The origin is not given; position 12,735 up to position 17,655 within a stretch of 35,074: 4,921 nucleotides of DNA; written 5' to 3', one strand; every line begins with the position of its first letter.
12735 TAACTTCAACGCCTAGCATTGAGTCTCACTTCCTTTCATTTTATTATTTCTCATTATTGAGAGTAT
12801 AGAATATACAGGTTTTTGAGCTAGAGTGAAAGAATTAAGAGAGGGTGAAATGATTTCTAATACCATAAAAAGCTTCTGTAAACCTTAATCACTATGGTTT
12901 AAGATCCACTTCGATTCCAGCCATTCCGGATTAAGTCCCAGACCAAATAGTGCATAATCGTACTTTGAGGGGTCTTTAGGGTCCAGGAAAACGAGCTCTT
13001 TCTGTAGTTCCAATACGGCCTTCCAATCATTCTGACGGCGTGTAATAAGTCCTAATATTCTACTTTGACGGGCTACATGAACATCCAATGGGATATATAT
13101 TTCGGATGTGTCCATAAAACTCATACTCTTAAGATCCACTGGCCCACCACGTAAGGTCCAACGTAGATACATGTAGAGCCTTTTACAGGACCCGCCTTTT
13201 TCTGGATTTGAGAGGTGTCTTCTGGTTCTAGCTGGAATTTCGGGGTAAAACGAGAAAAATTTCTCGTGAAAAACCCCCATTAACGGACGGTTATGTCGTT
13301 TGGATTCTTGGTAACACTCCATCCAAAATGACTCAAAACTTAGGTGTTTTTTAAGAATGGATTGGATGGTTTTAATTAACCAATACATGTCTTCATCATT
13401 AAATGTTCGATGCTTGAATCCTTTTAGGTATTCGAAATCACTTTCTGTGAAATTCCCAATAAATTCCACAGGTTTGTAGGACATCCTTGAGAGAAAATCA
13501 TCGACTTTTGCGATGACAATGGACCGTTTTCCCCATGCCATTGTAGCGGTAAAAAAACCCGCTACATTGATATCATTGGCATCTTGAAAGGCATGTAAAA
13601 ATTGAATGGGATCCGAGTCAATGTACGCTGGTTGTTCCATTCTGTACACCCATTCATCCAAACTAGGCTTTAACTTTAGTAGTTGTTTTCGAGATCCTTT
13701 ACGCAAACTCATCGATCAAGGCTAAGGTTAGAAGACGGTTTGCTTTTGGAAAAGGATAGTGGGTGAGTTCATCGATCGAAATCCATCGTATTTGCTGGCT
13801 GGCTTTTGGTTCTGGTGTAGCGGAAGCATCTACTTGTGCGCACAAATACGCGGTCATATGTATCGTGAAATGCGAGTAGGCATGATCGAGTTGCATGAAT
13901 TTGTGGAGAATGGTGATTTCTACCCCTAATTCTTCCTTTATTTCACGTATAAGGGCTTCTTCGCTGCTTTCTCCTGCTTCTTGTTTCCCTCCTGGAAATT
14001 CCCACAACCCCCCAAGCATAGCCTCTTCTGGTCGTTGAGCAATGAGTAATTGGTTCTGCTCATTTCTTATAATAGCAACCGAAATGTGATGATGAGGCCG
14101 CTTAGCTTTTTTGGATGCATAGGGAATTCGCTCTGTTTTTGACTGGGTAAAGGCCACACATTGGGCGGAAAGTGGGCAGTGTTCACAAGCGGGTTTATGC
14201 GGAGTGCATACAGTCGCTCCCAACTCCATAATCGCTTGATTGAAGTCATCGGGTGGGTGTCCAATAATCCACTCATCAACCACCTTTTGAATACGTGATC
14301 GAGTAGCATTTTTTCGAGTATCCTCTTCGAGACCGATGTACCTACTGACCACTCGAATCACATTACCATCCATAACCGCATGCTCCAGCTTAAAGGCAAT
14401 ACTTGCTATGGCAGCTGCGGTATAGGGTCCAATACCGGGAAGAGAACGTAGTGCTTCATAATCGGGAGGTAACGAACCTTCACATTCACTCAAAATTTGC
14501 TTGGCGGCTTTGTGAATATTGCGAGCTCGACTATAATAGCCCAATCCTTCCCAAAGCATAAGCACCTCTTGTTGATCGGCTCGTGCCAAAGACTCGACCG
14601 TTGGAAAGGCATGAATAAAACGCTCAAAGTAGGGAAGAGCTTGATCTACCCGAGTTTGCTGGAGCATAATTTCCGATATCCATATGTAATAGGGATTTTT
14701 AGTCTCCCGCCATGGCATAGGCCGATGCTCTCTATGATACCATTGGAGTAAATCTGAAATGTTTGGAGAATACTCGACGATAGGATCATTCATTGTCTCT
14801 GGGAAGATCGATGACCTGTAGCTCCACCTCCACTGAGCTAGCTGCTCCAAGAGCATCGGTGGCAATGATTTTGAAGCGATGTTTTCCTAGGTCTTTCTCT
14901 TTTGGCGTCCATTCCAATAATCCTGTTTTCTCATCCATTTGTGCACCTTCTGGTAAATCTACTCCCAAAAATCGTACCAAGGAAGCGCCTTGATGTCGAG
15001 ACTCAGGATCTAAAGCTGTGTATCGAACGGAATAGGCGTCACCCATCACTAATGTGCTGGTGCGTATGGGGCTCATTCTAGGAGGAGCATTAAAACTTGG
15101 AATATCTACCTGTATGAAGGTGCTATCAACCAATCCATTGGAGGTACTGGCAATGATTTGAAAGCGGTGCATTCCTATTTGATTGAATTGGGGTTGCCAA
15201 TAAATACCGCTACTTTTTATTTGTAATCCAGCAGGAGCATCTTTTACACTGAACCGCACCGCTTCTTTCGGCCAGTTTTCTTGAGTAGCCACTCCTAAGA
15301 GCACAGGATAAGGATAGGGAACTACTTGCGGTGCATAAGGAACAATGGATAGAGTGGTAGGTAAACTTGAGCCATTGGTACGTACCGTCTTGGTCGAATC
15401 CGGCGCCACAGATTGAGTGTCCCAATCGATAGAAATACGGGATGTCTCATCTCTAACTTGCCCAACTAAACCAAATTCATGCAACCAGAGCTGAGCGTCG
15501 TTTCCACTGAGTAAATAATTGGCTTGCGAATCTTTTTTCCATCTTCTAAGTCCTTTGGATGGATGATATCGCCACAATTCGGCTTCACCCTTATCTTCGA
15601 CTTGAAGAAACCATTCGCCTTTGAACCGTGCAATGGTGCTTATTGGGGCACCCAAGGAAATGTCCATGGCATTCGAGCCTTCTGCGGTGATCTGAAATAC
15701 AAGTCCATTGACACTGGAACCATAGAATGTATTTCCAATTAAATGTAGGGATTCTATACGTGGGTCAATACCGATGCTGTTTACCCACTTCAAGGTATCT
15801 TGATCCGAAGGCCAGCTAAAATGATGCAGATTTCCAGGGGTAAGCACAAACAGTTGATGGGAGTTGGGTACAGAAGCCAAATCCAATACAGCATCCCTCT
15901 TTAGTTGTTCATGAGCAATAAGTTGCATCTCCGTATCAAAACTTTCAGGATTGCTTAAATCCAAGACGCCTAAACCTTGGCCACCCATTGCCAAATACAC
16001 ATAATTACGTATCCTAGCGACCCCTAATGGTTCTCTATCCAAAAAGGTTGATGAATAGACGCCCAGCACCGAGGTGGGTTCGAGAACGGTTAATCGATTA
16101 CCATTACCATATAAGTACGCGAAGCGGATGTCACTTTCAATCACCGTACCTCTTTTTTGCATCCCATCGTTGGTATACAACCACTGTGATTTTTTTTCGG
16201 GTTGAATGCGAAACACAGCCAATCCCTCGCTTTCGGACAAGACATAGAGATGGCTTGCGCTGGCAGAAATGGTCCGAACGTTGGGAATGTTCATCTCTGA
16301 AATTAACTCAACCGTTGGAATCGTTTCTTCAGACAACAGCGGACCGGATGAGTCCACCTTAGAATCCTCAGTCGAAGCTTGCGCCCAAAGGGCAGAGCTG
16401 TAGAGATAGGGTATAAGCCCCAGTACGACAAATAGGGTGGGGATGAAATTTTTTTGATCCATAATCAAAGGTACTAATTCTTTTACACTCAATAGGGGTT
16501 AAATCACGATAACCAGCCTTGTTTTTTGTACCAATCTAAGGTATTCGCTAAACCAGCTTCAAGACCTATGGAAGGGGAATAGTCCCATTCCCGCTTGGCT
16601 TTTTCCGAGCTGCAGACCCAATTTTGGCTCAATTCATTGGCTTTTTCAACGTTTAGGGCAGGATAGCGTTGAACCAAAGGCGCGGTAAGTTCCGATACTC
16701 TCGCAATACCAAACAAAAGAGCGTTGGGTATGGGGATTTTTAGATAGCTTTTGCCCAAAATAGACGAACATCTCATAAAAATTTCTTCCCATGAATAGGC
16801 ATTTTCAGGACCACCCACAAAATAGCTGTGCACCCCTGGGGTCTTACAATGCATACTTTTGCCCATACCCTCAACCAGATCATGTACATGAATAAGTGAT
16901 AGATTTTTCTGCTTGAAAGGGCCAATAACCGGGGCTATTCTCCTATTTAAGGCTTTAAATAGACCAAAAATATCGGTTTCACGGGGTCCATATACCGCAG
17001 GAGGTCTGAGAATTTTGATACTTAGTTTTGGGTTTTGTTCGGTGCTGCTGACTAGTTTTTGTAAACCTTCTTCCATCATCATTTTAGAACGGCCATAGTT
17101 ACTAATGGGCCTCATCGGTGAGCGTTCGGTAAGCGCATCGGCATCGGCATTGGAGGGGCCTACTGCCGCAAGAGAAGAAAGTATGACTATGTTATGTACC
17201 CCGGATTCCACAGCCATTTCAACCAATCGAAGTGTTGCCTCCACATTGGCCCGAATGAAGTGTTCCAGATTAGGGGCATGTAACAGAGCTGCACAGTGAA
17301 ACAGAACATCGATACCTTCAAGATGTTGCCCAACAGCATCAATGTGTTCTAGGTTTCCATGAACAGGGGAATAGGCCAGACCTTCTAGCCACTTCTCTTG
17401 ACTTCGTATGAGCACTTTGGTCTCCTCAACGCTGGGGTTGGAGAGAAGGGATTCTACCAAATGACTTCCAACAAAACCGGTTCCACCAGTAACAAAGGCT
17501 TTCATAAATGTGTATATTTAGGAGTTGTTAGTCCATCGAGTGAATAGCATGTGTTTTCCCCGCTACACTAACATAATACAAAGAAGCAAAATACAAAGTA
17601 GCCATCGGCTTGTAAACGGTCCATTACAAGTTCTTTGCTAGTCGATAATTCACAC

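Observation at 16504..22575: Candidate glycosylated sphingolipid or related amino-lipid biosynthesis cluster: SDR reductase divergent from GT4-GT4-SPT-GNAT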

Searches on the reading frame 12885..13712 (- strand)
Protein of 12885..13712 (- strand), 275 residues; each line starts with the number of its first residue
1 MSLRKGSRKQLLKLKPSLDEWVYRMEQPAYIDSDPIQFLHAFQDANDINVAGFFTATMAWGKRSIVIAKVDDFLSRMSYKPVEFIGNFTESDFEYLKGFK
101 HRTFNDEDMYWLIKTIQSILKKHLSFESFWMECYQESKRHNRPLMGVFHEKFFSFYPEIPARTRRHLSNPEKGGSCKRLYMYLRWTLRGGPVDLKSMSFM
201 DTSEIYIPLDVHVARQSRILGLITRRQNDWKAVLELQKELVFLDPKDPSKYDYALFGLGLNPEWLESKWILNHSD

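Call 3: search_protein_families(library=pfam, proteins=[window:12885-13712:-], max_evalue=0.01)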
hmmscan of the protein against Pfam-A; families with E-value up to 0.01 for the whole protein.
window:12885-13712:- (275 aa): 1 family
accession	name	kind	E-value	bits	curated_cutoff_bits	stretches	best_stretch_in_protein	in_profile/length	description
PF09674.15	DUF2400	-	1.8e-63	215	25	1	34-260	1-224/225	Protein of unknown function (DUF2400)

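Call 4: search_protein_families(library=ncbifam, proteins=[window:12885-13712:-], max_evalue=0.01)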
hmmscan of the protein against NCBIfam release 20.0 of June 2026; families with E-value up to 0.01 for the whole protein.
window:12885-13712:- (275 aa): 1 family
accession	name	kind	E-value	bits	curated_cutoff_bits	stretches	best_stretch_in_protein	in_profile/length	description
TIGR02757.1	TIGR02757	hypoth_equivalog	3.5e-50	171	139.2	1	31-261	2-228/229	TIGR02757 family protein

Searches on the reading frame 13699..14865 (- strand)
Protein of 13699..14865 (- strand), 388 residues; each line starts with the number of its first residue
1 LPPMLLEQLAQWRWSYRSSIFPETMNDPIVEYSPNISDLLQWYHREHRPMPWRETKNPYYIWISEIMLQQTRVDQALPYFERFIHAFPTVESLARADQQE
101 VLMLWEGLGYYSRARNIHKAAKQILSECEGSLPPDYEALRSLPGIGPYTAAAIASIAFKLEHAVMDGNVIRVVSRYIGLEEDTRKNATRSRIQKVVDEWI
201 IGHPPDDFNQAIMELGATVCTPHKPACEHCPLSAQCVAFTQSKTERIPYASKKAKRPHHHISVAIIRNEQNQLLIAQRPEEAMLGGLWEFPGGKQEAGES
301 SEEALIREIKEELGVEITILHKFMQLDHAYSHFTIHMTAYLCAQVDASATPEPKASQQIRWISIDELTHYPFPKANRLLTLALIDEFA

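Call 3: search_protein_families(library=pfam, proteins=[window:13699-14865:-], max_evalue=0.01)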
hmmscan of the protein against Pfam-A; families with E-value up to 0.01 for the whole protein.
window:13699-14865:- (388 aa): 6 families
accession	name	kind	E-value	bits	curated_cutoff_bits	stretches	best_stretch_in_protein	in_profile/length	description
PF14815.12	NUDIX_4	-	3.2e-33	114.3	35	1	263-379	2-110/113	NUDIX domain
PF00730.31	HhH-GPD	-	6.6e-23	81.6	26.2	1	63-196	1-106/108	HhH-GPD superfamily base excision DNA repair protein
PF00293.34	NUDIX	-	1.2e-19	71.1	21.1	1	262-375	5-126/134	NUDIX domain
PF00633.29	HHH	-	9.2e-07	28.9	24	1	130-156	4-30/30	Helix-hairpin-helix motif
PF22327.2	Nudt16-like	-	0.00089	19.7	27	1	286-335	33-82/161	U8 snoRNA-decapping enzyme-like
PF14520.12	HHH_5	-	0.0012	19.8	27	0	137-160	2-26/57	Helix-hairpin-helix domain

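Call 4: search_protein_families(library=ncbifam, proteins=[window:13699-14865:-], max_evalue=0.01)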
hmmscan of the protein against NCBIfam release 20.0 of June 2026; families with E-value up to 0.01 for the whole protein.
window:13699-14865:- (388 aa): 31 families (the best 25 are shown)
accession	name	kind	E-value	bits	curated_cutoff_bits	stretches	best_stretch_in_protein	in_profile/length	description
TIGR01084.1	mutY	equivalog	1.2e-98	330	286.5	1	38-296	5-266/277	A/G-specific adenine glycosylase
NF008132.0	PRK10880.1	equivalog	4.5e-76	256.2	427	1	38-340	10-305/351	A/G-specific adenine glycosylase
NF010488.0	PRK13910.1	equivalog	5.5e-40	137.5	471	1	66-293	1-219/290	adenine-specific DNA glycosylase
NF006530.0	PRK08999.1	equivalog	3.6e-34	118.2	245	1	260-377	7-122/315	Nudix family hydrolase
TIGR00586.1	mutt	equivalog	2.4e-31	108.4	97.9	1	258-380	4-124/129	8-oxo-dGTP diphosphatase MutT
NF008044.0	PRK10776.1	equivalog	2.2e-28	98.7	148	1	259-380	4-123/130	8-oxo-dGTP diphosphatase MutT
NF007834.0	PRK10546.1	equivalog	2.1e-21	76.2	156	1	263-384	7-126/135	pyrimidine (deoxy)nucleoside triphosphate diphosphatase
TIGR01083.1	nth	equivalog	5.6e-19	68.6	211.7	1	56-227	25-192/192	endonuclease III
TIGR02705.1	nudix_YtkD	equivalog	1.4e-10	40.9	154.4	1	247-327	13-86/156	RNA deprotection pyrophosphohydrolase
NF012016.0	PRK15472.1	equivalog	4.9e-09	36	95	1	261-319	6-64/141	nucleoside triphosphatase NudI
NF007978.0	PRK10702.1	equivalog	1.4e-08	34.6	405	1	110-236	82-203/211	endonuclease III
NF001936.0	PRK00714.1-3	equivalog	4.2e-08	33.2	118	1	268-325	20-75/155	RNA pyrophosphohydrolase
NF001299.0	PRK00241.1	equivalog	1.4e-07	31.3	158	1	240-372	113-243/263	NAD(+) diphosphatase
NF041652.1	Nud_hyd_Dein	equivalog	4.5e-07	30.2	200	1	262-359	17-116/152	Nudix hydrolase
NF001937.0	PRK00714.1-4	equivalog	2.7e-06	27.1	139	1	264-317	13-62/161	RNA pyrophosphohydrolase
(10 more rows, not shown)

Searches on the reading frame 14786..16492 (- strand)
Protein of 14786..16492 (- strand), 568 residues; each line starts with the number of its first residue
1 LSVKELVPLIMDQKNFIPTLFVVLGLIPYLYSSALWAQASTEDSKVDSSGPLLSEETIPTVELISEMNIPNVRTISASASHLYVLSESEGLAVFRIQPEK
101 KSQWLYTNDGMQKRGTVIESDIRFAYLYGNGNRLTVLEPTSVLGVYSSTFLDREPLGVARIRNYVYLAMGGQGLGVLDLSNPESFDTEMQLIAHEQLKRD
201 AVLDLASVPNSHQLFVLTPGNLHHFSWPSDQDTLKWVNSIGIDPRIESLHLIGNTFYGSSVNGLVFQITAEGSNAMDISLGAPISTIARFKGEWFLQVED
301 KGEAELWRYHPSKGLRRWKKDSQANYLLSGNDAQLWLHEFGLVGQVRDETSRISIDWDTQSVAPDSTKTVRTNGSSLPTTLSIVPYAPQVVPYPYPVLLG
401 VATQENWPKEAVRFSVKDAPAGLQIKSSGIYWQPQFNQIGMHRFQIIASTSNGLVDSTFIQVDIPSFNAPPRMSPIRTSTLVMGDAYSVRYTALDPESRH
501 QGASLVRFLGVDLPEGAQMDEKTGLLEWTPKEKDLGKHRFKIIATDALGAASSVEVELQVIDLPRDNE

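Call 3: search_protein_families(library=pfam, proteins=[window:14786-16492:-], max_evalue=0.01)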
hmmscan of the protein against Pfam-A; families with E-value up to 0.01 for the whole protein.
window:14786-16492:- (568 aa): 2 families
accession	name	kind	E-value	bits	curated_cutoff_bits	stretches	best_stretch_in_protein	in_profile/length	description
PF05345.18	He_PIG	-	2e-12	47.8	24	1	473-560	4-95/96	Putative Ig domain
PF08309.17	LVIVD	-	0.0067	16.2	20.2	0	163-183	12-32/42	LVIVD repeat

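Call 4: search_protein_families(library=ncbifam, proteins=[window:14786-16492:-], max_evalue=0.01)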
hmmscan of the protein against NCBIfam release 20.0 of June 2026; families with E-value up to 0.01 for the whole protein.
window:14786-16492:- (568 aa): 0 families

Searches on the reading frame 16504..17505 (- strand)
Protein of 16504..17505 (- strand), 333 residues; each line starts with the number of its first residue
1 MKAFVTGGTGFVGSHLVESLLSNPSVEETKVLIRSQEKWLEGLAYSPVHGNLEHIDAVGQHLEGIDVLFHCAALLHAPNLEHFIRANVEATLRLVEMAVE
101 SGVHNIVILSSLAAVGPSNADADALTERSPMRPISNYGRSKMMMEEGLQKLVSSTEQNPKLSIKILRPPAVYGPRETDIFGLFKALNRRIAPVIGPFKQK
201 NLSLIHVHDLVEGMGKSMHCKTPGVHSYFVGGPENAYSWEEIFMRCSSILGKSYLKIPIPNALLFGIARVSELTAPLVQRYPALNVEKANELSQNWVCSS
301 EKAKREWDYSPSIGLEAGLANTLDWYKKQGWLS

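Call 3: search_protein_families(library=pfam, proteins=[window:16504-17505:-], max_evalue=0.01)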
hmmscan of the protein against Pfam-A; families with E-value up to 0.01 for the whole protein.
window:16504-17505:- (333 aa): 9 families
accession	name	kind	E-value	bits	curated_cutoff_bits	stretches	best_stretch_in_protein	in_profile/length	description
PF01370.27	Epimerase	-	4.8e-29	101.9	20.9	1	4-215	2-222/240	NAD dependent epimerase/dehydratase family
PF01073.25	3Beta_HSD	-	1.7e-21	77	22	1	5-188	2-198/280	3-beta hydroxysteroid dehydrogenase/isomerase family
PF07993.18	NAD_binding_4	-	4e-18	66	20.1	2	61-202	85-235/258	Male sterility protein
PF16363.11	GDP_Man_Dehyd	-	2.7e-14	53.8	27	1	4-320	1-330/332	GDP-mannose 4,6 dehydratase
PF02719.21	Polysacc_synt_2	-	8.5e-13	48.6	20.2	1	4-120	2-137/293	Polysaccharide biosynthesis protein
PF13460.12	NAD_binding_10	-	3.5e-10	40.5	27.2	1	7-171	1-146/184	NAD(P)H-binding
PF04321.23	RmlD_sub_bind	-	8.9e-08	32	27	1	1-183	1-163/287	RmlD substrate binding domain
PF01118.30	Semialdhyde_dh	-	0.00017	22.5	26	1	5-73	4-75/121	Semialdehyde dehydrogenase, NAD binding domain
PF05368.20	NmrA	-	0.00038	20.6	27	1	4-118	6-114/298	NmrA-like family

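Call 4: search_protein_families(library=ncbifam, proteins=[window:16504-17505:-], max_evalue=0.01)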
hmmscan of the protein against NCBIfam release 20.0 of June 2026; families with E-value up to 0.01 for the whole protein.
window:16504-17505:- (333 aa): 23 families
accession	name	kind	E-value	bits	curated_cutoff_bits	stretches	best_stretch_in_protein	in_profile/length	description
TIGR03466.1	HpnA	hypoth_equivalog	3e-40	138.1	367.65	1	1-331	1-326/327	hopanoid-associated sugar epimerase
TIGR01179.1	galE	equivalog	3.3e-21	75.5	262.3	1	4-177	3-182/332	UDP-glucose 4-epimerase GalE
NF052578.1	StrlDmthSdmBMthl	equivalog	6.8e-20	72.1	600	1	1-330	1-326/328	sterol demethylase protein SdmB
TIGR04180.1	EDH_00030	hypoth_equivalog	1.3e-17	63.8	475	1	4-176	2-180/297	NAD-dependent 4,6-dehydratase LegB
NF042422.1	oxyalk_red_OleD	equivalog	1.1e-16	61.1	580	1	1-325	1-327/329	2-alkyl-3-oxoalkanoate reductase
TIGR02197.1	heptose_epim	equivalog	4.3e-16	59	274.6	1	5-177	3-176/316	ADP-glyceromanno-heptose 6-epimerase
NF042423.1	oxyalk_red_Shew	equivalog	1.3e-15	57.3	580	1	2-181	10-184/331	2-alkyl-3-oxoalkanoate reductase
TIGR01746.1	Thioester-redct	subfamily_domain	1.9e-13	50.4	213.35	1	63-177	87-201/371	thioester reductase domain-containing protein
TIGR01181.1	dTDP_gluc_dehyt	equivalog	1.5e-12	47.3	365.1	1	3-331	2-316/321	dTDP-glucose 4,6-dehydratase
NF005539.0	PRK07201.1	equivalog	7.6e-12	44.7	549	1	1-174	1-180/657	SDR family oxidoreductase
NF043036.1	ErythonDh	equivalog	4.9e-11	42.4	325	1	1-145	1-157/321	D-erythronate dehydrogenase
NF007956.0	PRK10675.1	subfamily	1.1e-10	41.1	394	1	1-167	1-176/338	UDP-glucose 4-epimerase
TIGR03589.1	PseB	equivalog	6.7e-09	35.1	407.75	1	4-119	8-133/324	UDP-N-acetylglucosamine 4,6-dehydratase (inverting)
TIGR04130.1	FnlA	equivalog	1.7e-05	23.9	730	1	4-121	8-134/337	UDP-N-acetylglucosamine 4,6-dehydratase/5-epimerase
TIGR01214.1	rmlD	equivalog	3.2e-05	23.2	224.05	1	4-176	3-155/285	dTDP-4-dehydrorhamnose reductase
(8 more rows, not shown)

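Call 11: search_solved_structures(query=window:16504-17505:-, max_evalue=0.00001)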
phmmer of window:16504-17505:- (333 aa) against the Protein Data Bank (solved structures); distinct sequences matched with E-value up to 0.00001: 39.
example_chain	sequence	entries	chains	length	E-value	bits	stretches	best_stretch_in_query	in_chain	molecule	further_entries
3wj7_A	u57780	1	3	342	5.9e-24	87.9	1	4-331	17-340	Putative oxidoreductase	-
1r6d_A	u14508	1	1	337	4.6e-16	62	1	1-175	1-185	TDP-glucose-4,6-dehydratase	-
1r66_A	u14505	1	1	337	6e-16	61.6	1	1-175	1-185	TDP-glucose-4,6-dehydratase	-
6kv9_A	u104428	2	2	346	9.4e-15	57.7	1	4-218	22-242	MoeE5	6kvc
6jkg_A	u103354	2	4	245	1.8e-13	53.5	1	4-198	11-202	Sterol-4-alpha-carboxylate 3-dehydrogenase, decarboxylating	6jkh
8rdg_A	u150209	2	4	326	5.1e-13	52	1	1-217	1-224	SDR family NAD(P)-dependent oxidoreductase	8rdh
8rdi_A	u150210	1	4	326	1.8e-12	50.2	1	1-217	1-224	SDR family NAD(P)-dependent oxidoreductase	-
3ehe_A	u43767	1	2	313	3.1e-12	49.4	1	4-214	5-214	UDP-glucose 4-epimerase (GalE-1)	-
6wjb_A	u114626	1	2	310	1.5e-10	43.9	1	3-177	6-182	NAD-dependent epimerase/dehydratase family protein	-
3aw9_A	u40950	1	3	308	6e-10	41.9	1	1-212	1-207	NAD-dependent epimerase/dehydratase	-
3icp_A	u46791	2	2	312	7.8e-10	41.5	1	1-212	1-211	NAD-dependent epimerase/dehydratase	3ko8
6wj9_A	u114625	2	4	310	8.1e-10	41.5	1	3-177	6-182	NAD-dependent epimerase/dehydratase family protein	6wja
7k3p_A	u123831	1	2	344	2.6e-09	39.8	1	2-167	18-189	UDP-glucose 4-epimerase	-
6zl6_A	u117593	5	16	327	4e-09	39.2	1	1-297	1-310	Epimerase domain-containing protein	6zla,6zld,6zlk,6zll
4zrm_A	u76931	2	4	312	1.1e-08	37.8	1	2-177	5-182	UDP-glucose 4-epimerase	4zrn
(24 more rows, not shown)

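Call 79: search_dna_similar(query=window:16507-17505:-, collection=plasmids, mode=protein, max_evalue=1e-10, max_rows=30)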
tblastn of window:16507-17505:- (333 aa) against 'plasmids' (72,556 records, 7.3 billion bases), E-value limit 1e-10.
Records with a match: 192; places in all: 198; records where one place covers at least 80% of the query: 174.
Best place of each record, by identity: <60% 192.
By first word of the organism name: Pseudosulfitobacter 44; Roseomonas 12; Mycetohabitans 9; Bacillus 9; Streptomyces 7; Rhizobium 7; Pseudomonas 5; Ketogulonicigenium 5; Sinorhizobium 4; Cupriavidus 4; and 53 more.
By predicted mobility (MOB-suite, as given by PLSDB): non-mobilizable 161; conjugative 20; mobilizable 11.
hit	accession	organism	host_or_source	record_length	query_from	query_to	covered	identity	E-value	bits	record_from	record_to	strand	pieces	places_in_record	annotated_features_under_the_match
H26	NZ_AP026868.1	Aureispira anguillae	Anguilla japonica,Standard,head of ...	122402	3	332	99%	34.3%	3e-53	195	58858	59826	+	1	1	NAD(P)-dependent oxidoreductase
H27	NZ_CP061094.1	Roseomonas marmotae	Marmota himalayana,pure culture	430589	4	333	99%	29.8%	5e-24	110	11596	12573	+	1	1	hpnA: hopanoid-associated sugar epimerase | glycosyltransferase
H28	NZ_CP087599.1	Paracoccus sp. MA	cell culture,soil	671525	1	323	97%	30.1%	4e-18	92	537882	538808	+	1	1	NAD-dependent epimerase/dehydratase family protein | MBL fold metallo-hydrolase | 3-oxoacyl-[acyl-carrier-protein] synthase III C-terminal ...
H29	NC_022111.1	Prevotella sp. oral taxon 299 str. F0039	Homo sapiens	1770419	1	330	99%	29.1%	3e-23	107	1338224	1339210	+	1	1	none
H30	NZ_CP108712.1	Streptomyces sp. NBC_01001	-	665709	1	323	97%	29.6%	4e-22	104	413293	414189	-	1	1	NAD-dependent epimerase/dehydratase family protein | GNAT family N-acetyltransferase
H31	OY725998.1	Phocaeicola massiliensis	-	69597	2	332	99%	28.9%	2e-27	120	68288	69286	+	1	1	record has no annotation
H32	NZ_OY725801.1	Parabacteroides distasonis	-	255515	1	332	100%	28.6%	1e-25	115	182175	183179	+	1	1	NAD(P)-dependent oxidoreductase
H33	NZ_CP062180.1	Mycetohabitans endofungorum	Rhizopus microsporus,bacterial ...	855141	1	331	99%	28.3%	7e-24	109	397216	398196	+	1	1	hpnA: hopanoid-associated sugar epimerase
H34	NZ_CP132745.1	Mycetohabitans endofungorum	-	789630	1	331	99%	28.1%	4e-23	107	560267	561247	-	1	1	hpnA: hopanoid-associated sugar epimerase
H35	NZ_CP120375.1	Sinorhizobium garamanticum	Argyrolobium uniflorum,Cell culture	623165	3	327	98%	28.5%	4e-11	72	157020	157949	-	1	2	NAD-dependent epimerase/dehydratase family protein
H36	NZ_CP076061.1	Cupriavidus sp. EM10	Pure-cultured cell,sewage water sludge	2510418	4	332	99%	28.0%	4e-24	110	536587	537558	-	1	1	none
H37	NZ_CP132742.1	Mycetohabitans endofungorum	Rhizopus microsporus,culture isolated ...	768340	1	332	100%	27.6%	1e-22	105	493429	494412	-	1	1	hpnA: hopanoid-associated sugar epimerase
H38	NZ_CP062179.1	Mycetohabitans endofungorum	Rhizopus microsporus,bacterial ...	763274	1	332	100%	27.6%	3e-20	99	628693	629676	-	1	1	hpnA: hopanoid-associated sugar epimerase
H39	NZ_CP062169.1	Mycetohabitans endofungorum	Rhizopus microsporus,bacterial ...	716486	1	331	99%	27.7%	1e-22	105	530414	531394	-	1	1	hpnA: hopanoid-associated sugar epimerase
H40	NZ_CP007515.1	Rubrobacter radiotolerans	-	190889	3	332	99%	27.8%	1e-29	127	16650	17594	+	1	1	NAD(P)-dependent oxidoreductase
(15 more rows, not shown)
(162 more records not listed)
